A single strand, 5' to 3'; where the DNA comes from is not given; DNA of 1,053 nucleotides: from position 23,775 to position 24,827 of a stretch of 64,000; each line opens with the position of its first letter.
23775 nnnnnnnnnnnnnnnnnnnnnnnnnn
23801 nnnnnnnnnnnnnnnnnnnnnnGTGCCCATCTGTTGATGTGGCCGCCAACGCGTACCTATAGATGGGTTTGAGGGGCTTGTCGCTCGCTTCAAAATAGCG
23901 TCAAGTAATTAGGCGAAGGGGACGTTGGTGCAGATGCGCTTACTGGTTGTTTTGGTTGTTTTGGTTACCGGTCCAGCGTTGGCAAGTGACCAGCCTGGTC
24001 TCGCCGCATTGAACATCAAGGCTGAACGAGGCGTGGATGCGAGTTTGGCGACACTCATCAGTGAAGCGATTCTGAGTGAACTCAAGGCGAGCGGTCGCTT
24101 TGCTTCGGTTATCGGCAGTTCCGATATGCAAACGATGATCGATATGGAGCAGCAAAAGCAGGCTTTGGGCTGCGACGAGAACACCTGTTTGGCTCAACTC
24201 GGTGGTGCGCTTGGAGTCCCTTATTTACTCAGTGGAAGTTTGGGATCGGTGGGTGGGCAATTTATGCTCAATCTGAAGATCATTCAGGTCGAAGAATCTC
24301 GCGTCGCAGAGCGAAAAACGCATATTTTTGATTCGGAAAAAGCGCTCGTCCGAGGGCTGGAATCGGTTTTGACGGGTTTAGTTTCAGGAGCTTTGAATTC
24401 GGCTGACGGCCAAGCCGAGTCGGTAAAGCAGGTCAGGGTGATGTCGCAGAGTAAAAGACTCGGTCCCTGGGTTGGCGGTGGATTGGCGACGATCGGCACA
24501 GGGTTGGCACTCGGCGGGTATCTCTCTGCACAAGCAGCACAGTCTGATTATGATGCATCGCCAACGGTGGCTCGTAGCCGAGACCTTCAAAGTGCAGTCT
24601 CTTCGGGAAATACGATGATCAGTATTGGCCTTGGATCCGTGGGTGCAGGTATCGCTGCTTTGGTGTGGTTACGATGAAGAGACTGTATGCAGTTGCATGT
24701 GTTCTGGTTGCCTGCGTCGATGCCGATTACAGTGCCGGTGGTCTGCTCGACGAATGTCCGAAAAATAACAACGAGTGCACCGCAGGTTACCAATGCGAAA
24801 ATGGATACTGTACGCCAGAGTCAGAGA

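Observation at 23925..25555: ATGA-coupled gene pair: uncharacterised GC-x4-C/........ module protein followed by a fibrinogen-like lipoprotein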

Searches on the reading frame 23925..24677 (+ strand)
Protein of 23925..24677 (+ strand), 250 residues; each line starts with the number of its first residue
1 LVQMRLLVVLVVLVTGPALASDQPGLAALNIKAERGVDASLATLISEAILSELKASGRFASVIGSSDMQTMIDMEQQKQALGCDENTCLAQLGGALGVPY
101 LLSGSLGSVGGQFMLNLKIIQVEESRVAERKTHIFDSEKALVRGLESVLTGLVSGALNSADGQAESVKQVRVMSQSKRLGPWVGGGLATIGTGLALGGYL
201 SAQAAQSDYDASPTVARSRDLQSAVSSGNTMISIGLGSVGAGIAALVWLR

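Call 4: search_protein_families(library=pfam, proteins=[window:23925-24677:+], max_evalue=1)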
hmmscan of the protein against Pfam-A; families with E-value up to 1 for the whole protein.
window:23925-24677:+ (250 aa): 3 families
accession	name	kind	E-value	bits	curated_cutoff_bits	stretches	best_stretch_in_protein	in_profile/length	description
PF17680.6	FlgO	-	0.045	14.1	22.6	1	40-128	36-118/130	FlgO protein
PF13036.11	LpoB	-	0.11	12.9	22.3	1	44-109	49-113/147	Peptidoglycan-synthase activator LpoB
PF11684.13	DUF3280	-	0.14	12.9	30.1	1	44-131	31-114/138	Protein of unknown function (DUF2380)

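Call 6: search_protein_families(library=ncbifam, proteins=[window:23934-24677:+], max_evalue=1)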
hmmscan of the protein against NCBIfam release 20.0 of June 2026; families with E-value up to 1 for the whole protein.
window:23934-24677:+ (247 aa): 1 family
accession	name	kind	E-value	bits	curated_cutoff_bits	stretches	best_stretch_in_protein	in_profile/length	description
NF005900.0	PRK07874.1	equivalog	0.18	12.1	114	0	174-195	16-36/80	ATP synthase F0 subunit C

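Call 8: find_homologous_proteins(query=window:23934-24677:+, max_evalue=0.001)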
Query window:23934-24677:+ (247 aa): 96 proteins with E <= 0.001 among 7814 candidates.
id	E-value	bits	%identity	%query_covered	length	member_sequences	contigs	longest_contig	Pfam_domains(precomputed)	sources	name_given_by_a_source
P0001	1.5e-145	501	100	100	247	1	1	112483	-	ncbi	-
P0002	1.1e-134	465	92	100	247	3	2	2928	-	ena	-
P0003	4.4e-92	326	66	100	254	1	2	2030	-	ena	-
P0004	3.1e-88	313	65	100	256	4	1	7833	-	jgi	jgi:TolB-like protein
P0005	7.9e-69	250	54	99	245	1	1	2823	-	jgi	jgi:hypothetical protein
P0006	2.5e-67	245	88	55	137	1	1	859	-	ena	-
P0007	1.1e-65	240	54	96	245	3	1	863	-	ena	-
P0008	3.4e-65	238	52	99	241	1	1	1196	-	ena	-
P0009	3.8e-65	238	57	83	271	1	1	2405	-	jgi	jgi:hypothetical protein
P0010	1.7e-64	236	53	94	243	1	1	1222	-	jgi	-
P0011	9.9e-62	227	52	99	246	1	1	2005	-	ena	-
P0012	1.3e-61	226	49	99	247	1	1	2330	-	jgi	jgi:TolB-like protein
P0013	1.4e-60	223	51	91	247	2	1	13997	-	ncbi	-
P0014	4.9e-59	218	40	75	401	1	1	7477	-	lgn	-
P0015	2.1e-58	216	50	93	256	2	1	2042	-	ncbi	-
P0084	6.5e-17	80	36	57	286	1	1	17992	-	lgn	-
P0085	4.3e-16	77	35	56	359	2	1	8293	-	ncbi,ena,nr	ncbi:MAG TPA: hypothetical protein VLC93_09705 [Myxococcota bacterium]|nr:hypothetical protein [Myxo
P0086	7.3e-16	77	33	60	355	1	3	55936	-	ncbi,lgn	-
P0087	4.0e-12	64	42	40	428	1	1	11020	PF08308.18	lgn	-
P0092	4.2e-6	45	28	59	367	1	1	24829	PF13036.12,PF04052.19,PF03783.21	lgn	-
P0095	3.0e-4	39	38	27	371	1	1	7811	-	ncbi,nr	ncbi:MAG: hypothetical protein HOI23_11715 [Deltaproteobacteria bacterium]|nr:hypothetical protein [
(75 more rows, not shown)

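Call 12: find_related_loci(query=A1, collection=genome_contigs, flank=6000)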
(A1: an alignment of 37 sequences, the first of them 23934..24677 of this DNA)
Query A1 (247 aa) in genome_contigs; peptide patterns used: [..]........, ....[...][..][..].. (x = any residue, [..] = any of these).
186 stretches matched a pattern; 43 encode a relative of the query (tblastn E <= 1e-3); 43 distinct loci.
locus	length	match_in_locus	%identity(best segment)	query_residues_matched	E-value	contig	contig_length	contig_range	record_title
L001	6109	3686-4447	47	1-247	5e-63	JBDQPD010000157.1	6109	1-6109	MAG: Myxococcota bacterium isolate SFB_27S_18OctNov_coas_69 k141_1898278_length_6109_cov_34.0000, whole genome shotgun s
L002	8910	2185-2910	45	4-247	4e-58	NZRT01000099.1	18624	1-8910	MAG: Myxococcales bacterium isolate EAC29 64597, whole genome shotgun sequence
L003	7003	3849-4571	44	4-247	2e-56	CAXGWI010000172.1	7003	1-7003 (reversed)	MAG TPA_asm: uncultured Myxococcales bacterium isolate ERR594338_binner123_Refined_71 genome assembly, contig: ERZ118485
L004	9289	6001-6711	42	19-245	8e-53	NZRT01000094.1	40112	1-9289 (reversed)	MAG: Myxococcales bacterium isolate EAC29 63876, whole genome shotgun sequence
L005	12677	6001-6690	40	18-245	5e-50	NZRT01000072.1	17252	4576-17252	MAG: Myxococcales bacterium isolate EAC29 29186, whole genome shotgun sequence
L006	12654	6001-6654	42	18-232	9e-50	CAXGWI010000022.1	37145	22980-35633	MAG TPA_asm: uncultured Myxococcales bacterium isolate ERR594338_binner123_Refined_71 genome assembly, contig: ERZ118485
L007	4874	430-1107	36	14-247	4e-45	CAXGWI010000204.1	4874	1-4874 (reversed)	MAG TPA_asm: uncultured Myxococcales bacterium isolate ERR594338_binner123_Refined_71 genome assembly, contig: ERZ118485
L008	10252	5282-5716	48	2-146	1e-43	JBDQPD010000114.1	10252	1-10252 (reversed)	MAG: Myxococcota bacterium isolate SFB_27S_18OctNov_coas_69 k141_573119_length_10252_cov_59.0000, whole genome shotgun s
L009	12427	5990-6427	47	1-146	4e-43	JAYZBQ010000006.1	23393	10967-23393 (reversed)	MAG: Myxococcota bacterium isolate XB_MAG121 DB_MAG121_0006, whole genome shotgun sequence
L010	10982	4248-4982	39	4-241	5e-43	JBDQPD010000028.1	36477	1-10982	MAG: Myxococcota bacterium isolate SFB_27S_18OctNov_coas_69 k141_778930_length_36477_cov_54.9775, whole genome shotgun s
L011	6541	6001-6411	55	17-154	1e-42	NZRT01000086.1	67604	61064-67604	MAG: Myxococcales bacterium isolate EAC29 62560, whole genome shotgun sequence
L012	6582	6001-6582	42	20-207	2e-41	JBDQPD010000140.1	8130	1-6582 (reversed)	MAG: Myxococcota bacterium isolate SFB_27S_18OctNov_coas_69 k141_3112365_length_8130_cov_38.3417, whole genome shotgun s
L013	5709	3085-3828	36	1-241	2e-39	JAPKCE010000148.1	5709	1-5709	MAG: Myxococcota bacterium isolate ANT-56 NODE_8303_length_5709_cov_4.322427, whole genome shotgun sequence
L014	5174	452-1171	37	6-245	2e-39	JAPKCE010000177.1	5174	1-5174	MAG: Myxococcota bacterium isolate ANT-56 NODE_9513_length_5174_cov_3.986130, whole genome shotgun sequence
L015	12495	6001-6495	40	13-177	8e-39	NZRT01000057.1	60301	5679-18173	MAG: Myxococcales bacterium isolate EAC29 21775, whole genome shotgun sequence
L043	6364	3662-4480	39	11-149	4e-15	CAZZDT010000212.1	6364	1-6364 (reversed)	MAG TPA_asm: uncultured Bdellovibrionales bacterium isolate binchicken_co76_449 genome assembly, contig: NODE_15832_leng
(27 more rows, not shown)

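Call 18: predict_structure(alignment_id=A1)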
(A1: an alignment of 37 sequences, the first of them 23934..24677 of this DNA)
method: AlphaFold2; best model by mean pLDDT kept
length: 247 residues; sequences in the alignment: 37
mean_pLDDT: 82.7   pTM: 0.56
mean pLDDT of the five models: 82.7, 82.0, 81.7, 81.2, 80.0
residues with pLDDT >= 90: 124; 70-90: 65; 50-70: 43; < 50: 15
segments of 3 or more residues with pLDDT < 50: 163-173
pLDDT, mean of each block of 10 residues (from residue 1): 62 65 93 95 96 93 75 53 68 89 97 95 94 97 96 80 45 59 81 90 96 95 90 85 80
secondary structure, 60 per line:
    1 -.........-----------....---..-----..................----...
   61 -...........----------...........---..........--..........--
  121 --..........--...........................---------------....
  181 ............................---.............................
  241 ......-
elements in order: H2-10 E22-25 H36-53 E58-60 H62-72 H83-93 E97-106 E109-118 E123-132 H135-161 H177-208 H212-246

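Call 20: search_solved_structures(query=A1, max_evalue=10, show_alignments=2)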
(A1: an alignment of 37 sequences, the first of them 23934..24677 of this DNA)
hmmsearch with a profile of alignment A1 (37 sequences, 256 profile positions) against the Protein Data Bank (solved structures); distinct sequences matched with E-value up to 10: 1.
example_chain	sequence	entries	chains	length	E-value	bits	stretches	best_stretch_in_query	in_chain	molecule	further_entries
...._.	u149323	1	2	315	0.049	16.7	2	139-250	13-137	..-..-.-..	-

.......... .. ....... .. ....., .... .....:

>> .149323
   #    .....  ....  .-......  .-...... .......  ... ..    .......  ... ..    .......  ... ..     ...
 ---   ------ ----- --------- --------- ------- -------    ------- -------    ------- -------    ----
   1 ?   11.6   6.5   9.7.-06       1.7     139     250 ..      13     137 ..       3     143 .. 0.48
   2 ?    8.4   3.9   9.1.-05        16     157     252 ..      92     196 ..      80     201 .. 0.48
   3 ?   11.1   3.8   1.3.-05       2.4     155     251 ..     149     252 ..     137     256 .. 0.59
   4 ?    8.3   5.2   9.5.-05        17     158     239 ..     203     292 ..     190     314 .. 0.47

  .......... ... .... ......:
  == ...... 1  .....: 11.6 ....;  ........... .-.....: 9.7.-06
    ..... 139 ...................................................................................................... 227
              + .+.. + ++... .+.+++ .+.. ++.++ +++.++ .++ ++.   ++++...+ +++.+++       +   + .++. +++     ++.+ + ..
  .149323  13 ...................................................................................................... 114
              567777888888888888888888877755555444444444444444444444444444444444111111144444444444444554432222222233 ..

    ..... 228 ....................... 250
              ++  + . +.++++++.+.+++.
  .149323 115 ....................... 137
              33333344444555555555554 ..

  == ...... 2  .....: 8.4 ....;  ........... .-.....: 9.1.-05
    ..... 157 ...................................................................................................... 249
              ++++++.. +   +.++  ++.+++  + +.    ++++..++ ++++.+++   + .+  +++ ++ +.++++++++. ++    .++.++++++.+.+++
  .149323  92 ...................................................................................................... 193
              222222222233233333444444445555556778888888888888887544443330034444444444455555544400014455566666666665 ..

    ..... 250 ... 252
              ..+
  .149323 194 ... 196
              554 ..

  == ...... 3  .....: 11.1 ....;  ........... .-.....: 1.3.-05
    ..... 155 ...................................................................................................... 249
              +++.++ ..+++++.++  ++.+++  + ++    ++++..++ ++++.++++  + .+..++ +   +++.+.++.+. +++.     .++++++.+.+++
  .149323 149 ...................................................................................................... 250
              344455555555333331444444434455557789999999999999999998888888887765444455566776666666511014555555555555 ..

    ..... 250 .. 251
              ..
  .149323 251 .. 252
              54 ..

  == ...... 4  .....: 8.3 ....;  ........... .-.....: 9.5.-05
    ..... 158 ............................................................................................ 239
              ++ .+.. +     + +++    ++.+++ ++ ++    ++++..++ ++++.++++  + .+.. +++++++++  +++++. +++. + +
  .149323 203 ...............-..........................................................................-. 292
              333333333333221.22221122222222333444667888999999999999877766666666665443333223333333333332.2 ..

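Call 21: fold_search(model_id=the predicted structure, library=pdb)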
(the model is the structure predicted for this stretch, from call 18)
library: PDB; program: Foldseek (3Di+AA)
matches with E <= 10: 896; with E <= 0.001: 39
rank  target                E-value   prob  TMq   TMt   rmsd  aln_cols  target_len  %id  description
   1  4hrv_A                1.2e-05  1.00  0.35  0.58   7.0       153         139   14  Crystal Structure of Lipoprotein GNA1162 from Neisseria meningitidis (released 2013-04-24)
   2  4r40_A                1.6e-05  1.00  0.38  0.24   4.9       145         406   11  Crystal Structure of TolB/Pal complex from Yersinia pestis. (released 2014-09-03)
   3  4pwz_B                1.9e-05  1.00  0.37  0.23   5.1       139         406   12  Crystal structure of TolB protein from Yersinia pestis CO92 (released 2014-04-02)
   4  4q6z_A                2.4e-05  1.00  0.36  0.63  10.2       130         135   14  LpoB C-terminal domain from Escherichia coli (released 2014-05-14)
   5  7mx5_B                2.4e-05  1.00  0.36  0.23   4.8       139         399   17  Crystal structure of TolB from Acinetobacter baumannii (released 2021-05-26)
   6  5t10_B                2.8e-05  1.00  0.34  0.55   4.6       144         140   15  PelC dodecamer from Paraburkholderia phytofirmans, space group P6 (released 2017-03-15)
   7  7mx5_A                3.8e-05  1.00  0.36  0.23   4.6       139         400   14  Crystal structure of TolB from Acinetobacter baumannii (released 2021-05-26)
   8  4q6l                  4.3e-05  1.00  0.37  0.63   9.9       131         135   12  LpoB C-terminal domain from Salmonella enterica (Native) (released 2014-05-14)
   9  2iqi_A                4.3e-05  1.00  0.35  0.47   6.5       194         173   15  Crystal structure of protein XCC0632 from Xanthomonas campestris, Pfam DUF330 (released 2006-11-07)
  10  5t11_E                4.5e-05  1.00  0.34  0.55   4.7       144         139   14  PelC L103M dodecamer from Paraburkholderia phytofirmans, space group C2 (released 2017-03-15)
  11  5t11_H                4.5e-05  1.00  0.34  0.55   4.7       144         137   14  PelC L103M dodecamer from Paraburkholderia phytofirmans, space group C2 (released 2017-03-15)
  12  5t11_G                4.5e-05  1.00  0.31  0.52   5.3       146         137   16  PelC L103M dodecamer from Paraburkholderia phytofirmans, space group C2 (released 2017-03-15)
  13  5t11_B                4.5e-05  1.00  0.31  0.50   7.7       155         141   18  PelC L103M dodecamer from Paraburkholderia phytofirmans, space group C2 (released 2017-03-15)
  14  5t11_C                4.8e-05  1.00  0.34  0.57   6.9       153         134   18  PelC L103M dodecamer from Paraburkholderia phytofirmans, space group C2 (released 2017-03-15)
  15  5t10_A                4.8e-05  1.00  0.29  0.49   7.7       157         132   19  PelC dodecamer from Paraburkholderia phytofirmans, space group P6 (released 2017-03-15)
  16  2iqi_F                5.4e-05  1.00  0.31  0.41   7.5       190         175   15  Crystal structure of protein XCC0632 from Xanthomonas campestris, Pfam DUF330 (released 2006-11-07)
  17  2iqi_G                5.7e-05  1.00  0.27  0.35   8.0       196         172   14  Crystal structure of protein XCC0632 from Xanthomonas campestris, Pfam DUF330 (released 2006-11-07)
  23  2iqi_B                2.0e-04  1.00  0.30  0.41   7.2       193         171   14  Crystal structure of protein XCC0632 from Xanthomonas campestris, Pfam DUF330 (released 2006-11-07)
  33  2mii_MODEL_1_A        6.5e-04  1.00  0.34  0.41   4.0       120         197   16  NMR structure of E. coli LpoB (released 2014-05-21)
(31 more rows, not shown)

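Call 35: find_encoding_contigs(protein=P0001, flank=3000, max_places=2)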
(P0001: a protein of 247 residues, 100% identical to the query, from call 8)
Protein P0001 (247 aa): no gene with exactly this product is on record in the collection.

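Call 36: search_protein_representatives(alignment_id=A1)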
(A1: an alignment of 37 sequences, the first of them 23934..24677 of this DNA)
Query: 37 sequences, 256 profile positions. Proteins with E-value up to 0.001 (for the whole library): 13280; up to 1e-10: 7141; up to 1e-30: 812. The best 150 are listed.
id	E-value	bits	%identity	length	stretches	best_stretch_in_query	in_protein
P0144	7.0e-94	330.8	-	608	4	9-162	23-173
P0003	3.0e-91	322.1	-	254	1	1-255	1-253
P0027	4.0e-88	311.9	-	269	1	3-255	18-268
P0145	3.5e-87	308.8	-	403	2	20-254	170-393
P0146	3.5e-87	308.8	-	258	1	9-255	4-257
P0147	3.2e-83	295.8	-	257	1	14-255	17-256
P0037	1.3e-78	280.8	-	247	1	6-254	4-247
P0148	1.8e-76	273.7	-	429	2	14-255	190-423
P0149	2.5e-76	273.3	-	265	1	7-253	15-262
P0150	1.2e-75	271.0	-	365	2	6-160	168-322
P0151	2.7e-72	260.0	-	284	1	13-255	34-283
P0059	3.3e-72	259.8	-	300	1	14-255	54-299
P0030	7.4e-72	258.6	-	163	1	1-161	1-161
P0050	1.4e-71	257.7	-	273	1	13-254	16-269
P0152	1.6e-71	257.5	-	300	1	15-253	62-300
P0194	2.1e-55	204.7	-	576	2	20-150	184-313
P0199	8.4e-54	199.4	-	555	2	20-153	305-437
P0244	8.0e-45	170.0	-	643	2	23-156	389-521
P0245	8.2e-45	170.0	-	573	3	21-247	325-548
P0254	3.5e-44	167.9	-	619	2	23-157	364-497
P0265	1.5e-43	165.9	-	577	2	22-208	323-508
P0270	1.7e-43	165.6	-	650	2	23-163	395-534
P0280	2.1e-42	162.1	-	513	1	16-250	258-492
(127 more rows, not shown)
